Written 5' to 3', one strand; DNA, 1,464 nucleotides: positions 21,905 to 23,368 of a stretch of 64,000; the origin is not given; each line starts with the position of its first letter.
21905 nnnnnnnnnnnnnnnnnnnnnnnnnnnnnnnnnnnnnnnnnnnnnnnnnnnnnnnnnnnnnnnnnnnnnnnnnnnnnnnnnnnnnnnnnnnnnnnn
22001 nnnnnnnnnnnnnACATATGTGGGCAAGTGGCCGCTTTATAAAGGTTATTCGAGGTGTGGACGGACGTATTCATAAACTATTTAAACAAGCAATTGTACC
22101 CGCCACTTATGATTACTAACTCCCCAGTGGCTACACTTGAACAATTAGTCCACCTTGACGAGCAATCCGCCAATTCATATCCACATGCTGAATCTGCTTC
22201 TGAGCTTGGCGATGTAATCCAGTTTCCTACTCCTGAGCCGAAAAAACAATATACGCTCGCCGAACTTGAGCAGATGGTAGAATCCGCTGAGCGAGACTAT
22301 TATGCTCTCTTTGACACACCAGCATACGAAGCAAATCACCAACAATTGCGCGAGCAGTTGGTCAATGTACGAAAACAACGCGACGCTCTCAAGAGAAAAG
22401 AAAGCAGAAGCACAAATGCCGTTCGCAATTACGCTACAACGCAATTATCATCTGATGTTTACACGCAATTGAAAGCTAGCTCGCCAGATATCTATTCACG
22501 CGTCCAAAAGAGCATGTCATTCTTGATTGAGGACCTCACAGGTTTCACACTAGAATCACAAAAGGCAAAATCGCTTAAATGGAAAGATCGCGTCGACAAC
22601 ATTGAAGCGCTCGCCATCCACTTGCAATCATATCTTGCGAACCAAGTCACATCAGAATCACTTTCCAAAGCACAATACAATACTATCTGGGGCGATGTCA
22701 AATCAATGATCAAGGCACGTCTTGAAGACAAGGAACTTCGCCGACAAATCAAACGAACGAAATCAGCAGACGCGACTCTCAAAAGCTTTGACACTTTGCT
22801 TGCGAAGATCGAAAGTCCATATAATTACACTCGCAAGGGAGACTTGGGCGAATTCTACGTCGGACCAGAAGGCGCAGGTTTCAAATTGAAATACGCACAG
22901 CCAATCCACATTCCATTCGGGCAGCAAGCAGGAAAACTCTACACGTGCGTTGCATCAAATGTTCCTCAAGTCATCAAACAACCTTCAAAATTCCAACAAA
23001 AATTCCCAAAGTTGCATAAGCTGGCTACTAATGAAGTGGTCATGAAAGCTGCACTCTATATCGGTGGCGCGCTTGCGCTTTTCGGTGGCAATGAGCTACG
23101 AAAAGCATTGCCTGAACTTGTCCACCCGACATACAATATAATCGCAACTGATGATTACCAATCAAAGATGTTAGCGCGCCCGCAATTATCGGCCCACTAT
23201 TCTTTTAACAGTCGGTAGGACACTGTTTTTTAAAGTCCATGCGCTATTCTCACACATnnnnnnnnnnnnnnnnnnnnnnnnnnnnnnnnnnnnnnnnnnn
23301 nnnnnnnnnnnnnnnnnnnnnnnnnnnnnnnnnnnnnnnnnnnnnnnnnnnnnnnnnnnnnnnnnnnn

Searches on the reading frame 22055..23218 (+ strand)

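Call 6: search_protein_families(library=phrogs, proteins=[window:22055-23218:+], max_evalue=0.1)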
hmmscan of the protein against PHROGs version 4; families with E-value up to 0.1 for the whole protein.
window:22055-23218:+ (387 aa): 0 families

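Call 7: search_protein_families(library=ncbifam, proteins=[window:22055-23218:+], max_evalue=0.1)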
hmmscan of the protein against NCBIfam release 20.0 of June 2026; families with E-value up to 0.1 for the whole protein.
window:22055-23218:+ (387 aa): 1 family
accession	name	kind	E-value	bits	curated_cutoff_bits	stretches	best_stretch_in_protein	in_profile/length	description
NF058533.1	antiphage_ProA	equivalog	0.002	15.6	1500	1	36-251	862-1075/1903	anti-phage protein ProA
